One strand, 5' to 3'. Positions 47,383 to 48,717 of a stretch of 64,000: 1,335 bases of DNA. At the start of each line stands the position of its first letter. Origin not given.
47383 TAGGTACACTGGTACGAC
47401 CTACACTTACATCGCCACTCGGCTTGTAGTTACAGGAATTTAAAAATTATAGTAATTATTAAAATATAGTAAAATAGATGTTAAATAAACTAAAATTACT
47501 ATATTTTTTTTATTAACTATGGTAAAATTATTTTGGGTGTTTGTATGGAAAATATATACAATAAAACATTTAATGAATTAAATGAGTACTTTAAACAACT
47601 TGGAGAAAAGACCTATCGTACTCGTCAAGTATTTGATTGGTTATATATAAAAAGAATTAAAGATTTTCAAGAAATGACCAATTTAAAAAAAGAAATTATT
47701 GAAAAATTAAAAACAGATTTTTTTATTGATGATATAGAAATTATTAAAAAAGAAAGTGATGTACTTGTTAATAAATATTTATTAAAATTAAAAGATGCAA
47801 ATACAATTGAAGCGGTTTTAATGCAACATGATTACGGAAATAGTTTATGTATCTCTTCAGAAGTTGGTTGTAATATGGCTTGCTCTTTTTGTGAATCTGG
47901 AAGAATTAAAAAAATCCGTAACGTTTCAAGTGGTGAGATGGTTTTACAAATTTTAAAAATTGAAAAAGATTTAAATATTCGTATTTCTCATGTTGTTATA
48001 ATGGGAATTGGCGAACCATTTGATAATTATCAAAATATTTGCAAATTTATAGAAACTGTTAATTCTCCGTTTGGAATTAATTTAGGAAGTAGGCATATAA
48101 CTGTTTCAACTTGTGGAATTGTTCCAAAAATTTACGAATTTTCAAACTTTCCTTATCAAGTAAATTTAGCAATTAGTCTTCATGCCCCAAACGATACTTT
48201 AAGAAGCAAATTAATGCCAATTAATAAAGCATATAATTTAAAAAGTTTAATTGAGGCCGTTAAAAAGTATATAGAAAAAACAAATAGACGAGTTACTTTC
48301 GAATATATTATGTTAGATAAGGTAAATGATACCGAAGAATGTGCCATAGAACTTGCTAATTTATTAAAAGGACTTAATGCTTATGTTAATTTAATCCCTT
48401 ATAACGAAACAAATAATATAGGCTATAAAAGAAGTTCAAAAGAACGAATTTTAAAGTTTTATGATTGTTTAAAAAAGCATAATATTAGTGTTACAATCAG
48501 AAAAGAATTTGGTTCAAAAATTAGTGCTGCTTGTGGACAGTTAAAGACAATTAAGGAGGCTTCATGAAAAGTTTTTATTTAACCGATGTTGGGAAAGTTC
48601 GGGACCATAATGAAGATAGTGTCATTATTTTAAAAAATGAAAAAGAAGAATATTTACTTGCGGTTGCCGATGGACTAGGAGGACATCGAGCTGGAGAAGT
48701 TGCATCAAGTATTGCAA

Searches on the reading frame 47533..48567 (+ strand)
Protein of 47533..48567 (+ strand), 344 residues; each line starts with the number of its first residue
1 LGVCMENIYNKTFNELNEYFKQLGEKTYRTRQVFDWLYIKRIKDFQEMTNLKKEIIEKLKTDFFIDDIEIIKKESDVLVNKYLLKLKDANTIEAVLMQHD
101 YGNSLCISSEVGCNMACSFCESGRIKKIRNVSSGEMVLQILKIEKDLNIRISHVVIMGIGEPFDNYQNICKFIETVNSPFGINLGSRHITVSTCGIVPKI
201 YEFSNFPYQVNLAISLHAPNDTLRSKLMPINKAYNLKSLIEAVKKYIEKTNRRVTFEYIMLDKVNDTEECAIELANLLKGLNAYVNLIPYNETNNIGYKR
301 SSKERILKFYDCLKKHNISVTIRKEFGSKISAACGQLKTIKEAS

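Call 9: search_protein_families(library=pfam, proteins=[window:47533-48567:+], max_evalue=0.01)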
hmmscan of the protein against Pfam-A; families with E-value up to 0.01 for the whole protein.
window:47533-48567:+ (344 aa): 3 families
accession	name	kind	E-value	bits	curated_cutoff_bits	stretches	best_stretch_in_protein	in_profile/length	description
PF21016.3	RlmN_N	-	3.7e-17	62.3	24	1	7-64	2-59/60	Ribosomal RNA large subunit methyltransferase N-terminal domain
PF04055.27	Radical_SAM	-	4.1e-15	56.8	29.5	1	111-268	5-158/166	Radical SAM superfamily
PF13353.11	Fer4_12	-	0.0029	18.3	22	1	112-180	14-81/137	4Fe-4S single cluster domain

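Call 10: search_protein_families(library=ncbifam, proteins=[window:47533-48567:+], max_evalue=0.01)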
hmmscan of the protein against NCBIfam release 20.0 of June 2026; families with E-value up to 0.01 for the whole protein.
window:47533-48567:+ (344 aa): 11 families
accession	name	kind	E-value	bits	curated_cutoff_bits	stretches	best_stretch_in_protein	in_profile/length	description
TIGR00048.1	rRNA_mod_RlmN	equivalog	3.8e-123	410.9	290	1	7-339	8-344/355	dual-specificity RNA methyltransferase RlmN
NF011031.0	PRK14461.1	equivalog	4e-92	309.1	601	1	5-339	7-363/372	ribosomal RNA large subunit methyltransferase N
NF008396.0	PRK11194.1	equivalog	4.7e-82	275.8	633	1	9-338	16-354/379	dual-specificity RNA methyltransferase RlmN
NF000424.4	CfrAB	exception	7.8e-78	262.2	530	1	13-338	4-337/338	Cfr family 23S rRNA (adenine(2503)-C(8))-methyltransferase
TIGR04432.1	rSAM_Cfr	equivalog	6.3e-74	249.3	550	1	12-338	5-339/341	Cfr family 23S rRNA (adenine(2503)-C(8))-methyltransferase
NF011024.0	PRK14453.1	equivalog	1e-73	248.6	468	1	12-340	7-343/348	23S rRNA (adenine(2503)-C(8))-methyltransferase Cfr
NF011040.0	PRK14470.1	equivalog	6.3e-53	180.4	441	1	20-340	13-334/338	ribosomal RNA large subunit methyltransferase N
NF011034.0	PRK14464.1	equivalog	8e-51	172.8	422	1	78-339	74-328/348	RNA methyltransferase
TIGR02493.1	PFLA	equivalog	2.8e-06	26.9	231.75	1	112-315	24-222/235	pyruvate formate-lyase-activating protein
TIGR02495.1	NrdG2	equivalog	0.00021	20.7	131.15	1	111-199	24-103/193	anaerobic ribonucleoside-triphosphate reductase activating protein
TIGR04463.1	rSAM_vs_C_rich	equivalog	0.0012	17.7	525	1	104-172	83-151/438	TIGR04463 family radical SAM/SPASM RiPP maturase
